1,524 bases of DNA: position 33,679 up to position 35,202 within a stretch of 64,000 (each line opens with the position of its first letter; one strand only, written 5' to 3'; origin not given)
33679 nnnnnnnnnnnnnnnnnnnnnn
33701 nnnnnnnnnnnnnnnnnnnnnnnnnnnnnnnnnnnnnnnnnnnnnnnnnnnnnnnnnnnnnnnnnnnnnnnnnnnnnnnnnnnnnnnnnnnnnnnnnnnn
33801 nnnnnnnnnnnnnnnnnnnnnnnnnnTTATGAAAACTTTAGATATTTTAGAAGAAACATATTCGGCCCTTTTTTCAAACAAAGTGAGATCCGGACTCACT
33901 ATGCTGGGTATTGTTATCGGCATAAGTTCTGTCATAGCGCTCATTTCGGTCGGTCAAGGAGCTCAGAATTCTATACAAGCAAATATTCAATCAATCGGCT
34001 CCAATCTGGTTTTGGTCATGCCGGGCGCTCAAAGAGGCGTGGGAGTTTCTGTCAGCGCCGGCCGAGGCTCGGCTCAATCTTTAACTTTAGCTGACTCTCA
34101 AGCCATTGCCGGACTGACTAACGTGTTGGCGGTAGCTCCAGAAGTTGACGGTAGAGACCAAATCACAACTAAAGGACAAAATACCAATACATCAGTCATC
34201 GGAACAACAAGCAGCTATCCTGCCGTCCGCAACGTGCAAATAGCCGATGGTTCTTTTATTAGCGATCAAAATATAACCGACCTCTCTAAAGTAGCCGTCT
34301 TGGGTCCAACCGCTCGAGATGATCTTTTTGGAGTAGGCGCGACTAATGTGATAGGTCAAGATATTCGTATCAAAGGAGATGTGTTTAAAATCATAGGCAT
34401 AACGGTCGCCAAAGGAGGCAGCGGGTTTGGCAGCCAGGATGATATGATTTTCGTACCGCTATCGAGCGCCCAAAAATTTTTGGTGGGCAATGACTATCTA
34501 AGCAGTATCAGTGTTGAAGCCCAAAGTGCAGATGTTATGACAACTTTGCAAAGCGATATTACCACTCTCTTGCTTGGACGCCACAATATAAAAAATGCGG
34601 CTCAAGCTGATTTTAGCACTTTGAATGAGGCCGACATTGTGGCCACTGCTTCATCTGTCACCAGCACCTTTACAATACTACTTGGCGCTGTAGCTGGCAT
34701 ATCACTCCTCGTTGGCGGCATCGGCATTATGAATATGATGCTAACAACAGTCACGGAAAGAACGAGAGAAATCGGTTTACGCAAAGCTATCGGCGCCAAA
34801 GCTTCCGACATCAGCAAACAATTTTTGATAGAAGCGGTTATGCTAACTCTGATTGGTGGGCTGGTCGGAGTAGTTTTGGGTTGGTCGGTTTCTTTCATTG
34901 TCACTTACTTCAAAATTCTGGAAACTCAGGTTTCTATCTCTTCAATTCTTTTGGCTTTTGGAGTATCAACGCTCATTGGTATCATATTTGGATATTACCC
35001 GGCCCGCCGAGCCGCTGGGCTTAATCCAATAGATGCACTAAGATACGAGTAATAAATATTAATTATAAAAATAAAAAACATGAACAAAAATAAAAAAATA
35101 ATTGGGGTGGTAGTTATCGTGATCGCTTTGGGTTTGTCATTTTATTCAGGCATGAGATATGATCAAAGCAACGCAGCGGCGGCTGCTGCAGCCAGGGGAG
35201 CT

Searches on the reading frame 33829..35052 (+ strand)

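Call 53: search_protein_families(library=pfam, proteins=[window:33829-35052:+], max_evalue=0.00001)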
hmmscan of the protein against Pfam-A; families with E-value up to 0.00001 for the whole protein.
window:33829-35052:+ (407 aa): 2 families
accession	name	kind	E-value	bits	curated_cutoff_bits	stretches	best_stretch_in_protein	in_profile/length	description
PF12704.14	MacB_PCD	-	3e-42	145.7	27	1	21-246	1-206/207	MacB-like periplasmic core domain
PF02687.27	FtsX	-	1.1e-21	77.5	25.5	1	287-400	2-120/120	FtsX-like permease C-terminal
